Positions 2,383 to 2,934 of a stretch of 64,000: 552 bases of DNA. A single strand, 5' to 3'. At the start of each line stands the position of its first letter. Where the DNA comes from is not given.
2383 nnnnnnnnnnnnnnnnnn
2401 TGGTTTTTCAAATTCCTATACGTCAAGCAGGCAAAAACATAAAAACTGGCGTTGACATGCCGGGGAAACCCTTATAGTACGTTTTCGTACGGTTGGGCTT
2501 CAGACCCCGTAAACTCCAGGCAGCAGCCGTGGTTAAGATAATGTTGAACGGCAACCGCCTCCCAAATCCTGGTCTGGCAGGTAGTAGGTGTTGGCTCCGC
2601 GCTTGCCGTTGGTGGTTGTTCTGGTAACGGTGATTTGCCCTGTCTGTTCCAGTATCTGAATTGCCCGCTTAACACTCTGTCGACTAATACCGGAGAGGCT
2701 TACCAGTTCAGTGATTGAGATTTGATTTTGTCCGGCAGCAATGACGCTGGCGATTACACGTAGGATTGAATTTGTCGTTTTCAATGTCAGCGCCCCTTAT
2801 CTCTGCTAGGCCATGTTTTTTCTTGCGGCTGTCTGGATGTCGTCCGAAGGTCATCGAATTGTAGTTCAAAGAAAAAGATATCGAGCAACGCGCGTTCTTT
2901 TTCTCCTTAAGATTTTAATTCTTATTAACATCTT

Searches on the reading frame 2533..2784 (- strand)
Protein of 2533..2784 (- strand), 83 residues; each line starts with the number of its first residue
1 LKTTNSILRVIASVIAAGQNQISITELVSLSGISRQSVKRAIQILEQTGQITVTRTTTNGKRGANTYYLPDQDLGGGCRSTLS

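Call 67: search_protein_families(library=pfam, proteins=[window:2533-2784:-], max_evalue=0.01)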
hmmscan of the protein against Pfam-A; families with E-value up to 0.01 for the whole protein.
window:2533-2784:- (83 aa): 11 families
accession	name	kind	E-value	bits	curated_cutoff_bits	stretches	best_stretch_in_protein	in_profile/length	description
PF12802.13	MarR_2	-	1.5e-05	25.5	27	1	11-61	11-60/61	MarR family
PF08279.18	HTH_11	-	7.7e-05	22.9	25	1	17-54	11-49/55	HTH domain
PF01047.28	MarR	-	0.00011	22.4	24.6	1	19-61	15-57/59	MarR family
PF13412.12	HTH_24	-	0.00066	19.6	21.9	1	20-52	16-48/48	Winged helix-turn-helix DNA-binding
PF21933.2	MCM5_C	-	0.0011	19.3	27.2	1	24-54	22-51/59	MCM5, C-terminal domain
PF00392.27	GntR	-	0.0012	18.9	27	1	20-54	22-57/64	Bacterial regulatory proteins, gntR family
PF13518.12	HTH_28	-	0.0015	19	25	1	20-49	11-40/52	Helix-turn-helix domain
PF18121.7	TFA2_Winged_2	-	0.0023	18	26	1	36-61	28-53/60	TFA2 Winged helix domain 2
PF13730.12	HTH_36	-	0.0025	18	25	1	23-49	27-53/55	Helix-turn-helix domain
PF13545.12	HTH_Crp_2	-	0.0061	16.9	27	1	22-55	23-56/70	Crp-like helix-turn-helix domain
PF08220.18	HTH_DeoR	-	0.0098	16.1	21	0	19-52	12-45/57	DeoR-like helix-turn-helix domain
